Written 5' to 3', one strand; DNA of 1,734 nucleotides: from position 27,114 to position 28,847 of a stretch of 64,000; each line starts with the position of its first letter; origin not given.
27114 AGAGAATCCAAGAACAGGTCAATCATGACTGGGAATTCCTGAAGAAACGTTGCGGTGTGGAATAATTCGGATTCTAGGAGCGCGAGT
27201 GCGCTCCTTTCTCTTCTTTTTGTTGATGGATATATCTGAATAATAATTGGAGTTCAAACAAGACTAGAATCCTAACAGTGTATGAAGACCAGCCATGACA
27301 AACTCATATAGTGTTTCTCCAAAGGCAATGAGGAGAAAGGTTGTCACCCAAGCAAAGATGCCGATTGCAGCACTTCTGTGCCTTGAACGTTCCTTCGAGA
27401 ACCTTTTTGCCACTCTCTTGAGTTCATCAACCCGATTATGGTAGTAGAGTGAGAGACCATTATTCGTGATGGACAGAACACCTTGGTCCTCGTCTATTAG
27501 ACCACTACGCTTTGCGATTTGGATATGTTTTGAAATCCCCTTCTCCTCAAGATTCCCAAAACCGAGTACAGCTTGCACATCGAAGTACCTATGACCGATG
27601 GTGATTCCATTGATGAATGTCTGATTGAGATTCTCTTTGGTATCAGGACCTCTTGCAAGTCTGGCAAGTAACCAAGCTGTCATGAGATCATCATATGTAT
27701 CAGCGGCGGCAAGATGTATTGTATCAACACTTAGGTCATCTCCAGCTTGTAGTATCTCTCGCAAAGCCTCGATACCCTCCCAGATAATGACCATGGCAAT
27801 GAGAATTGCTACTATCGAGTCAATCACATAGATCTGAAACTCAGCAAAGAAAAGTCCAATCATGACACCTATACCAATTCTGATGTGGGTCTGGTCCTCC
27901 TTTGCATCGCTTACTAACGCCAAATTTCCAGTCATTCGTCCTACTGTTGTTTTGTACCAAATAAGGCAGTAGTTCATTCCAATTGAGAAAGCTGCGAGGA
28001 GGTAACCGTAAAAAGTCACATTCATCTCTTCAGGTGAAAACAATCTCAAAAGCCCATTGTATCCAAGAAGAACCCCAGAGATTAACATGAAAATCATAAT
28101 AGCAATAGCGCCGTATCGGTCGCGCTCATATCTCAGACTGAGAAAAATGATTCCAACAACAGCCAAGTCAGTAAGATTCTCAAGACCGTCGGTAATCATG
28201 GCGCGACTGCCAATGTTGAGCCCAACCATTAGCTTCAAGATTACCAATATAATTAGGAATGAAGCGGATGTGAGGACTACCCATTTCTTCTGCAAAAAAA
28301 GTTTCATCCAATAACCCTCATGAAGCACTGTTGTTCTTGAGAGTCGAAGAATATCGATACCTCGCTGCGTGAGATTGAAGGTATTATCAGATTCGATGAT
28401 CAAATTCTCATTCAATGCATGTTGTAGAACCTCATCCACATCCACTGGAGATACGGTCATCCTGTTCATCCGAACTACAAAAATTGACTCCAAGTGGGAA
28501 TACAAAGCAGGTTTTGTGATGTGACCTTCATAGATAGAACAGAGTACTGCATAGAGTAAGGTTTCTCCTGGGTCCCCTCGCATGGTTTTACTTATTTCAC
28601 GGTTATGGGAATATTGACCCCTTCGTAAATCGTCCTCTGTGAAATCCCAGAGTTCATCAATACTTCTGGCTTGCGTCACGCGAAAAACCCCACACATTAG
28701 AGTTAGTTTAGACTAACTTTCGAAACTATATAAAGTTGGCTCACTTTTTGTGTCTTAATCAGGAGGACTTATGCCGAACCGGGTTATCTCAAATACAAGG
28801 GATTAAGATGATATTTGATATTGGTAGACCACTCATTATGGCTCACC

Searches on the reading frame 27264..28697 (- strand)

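Call 89: search_protein_families(library=pfam, proteins=[window:27264-28697:-], max_evalue=0.00001)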
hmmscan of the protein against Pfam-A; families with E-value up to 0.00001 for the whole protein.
window:27264-28697:- (477 aa): 1 family
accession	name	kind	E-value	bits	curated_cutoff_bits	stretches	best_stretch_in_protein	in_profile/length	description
PF01545.26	Cation_efflux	-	2.7e-15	57.1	26.6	1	143-316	3-194/198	Cation efflux family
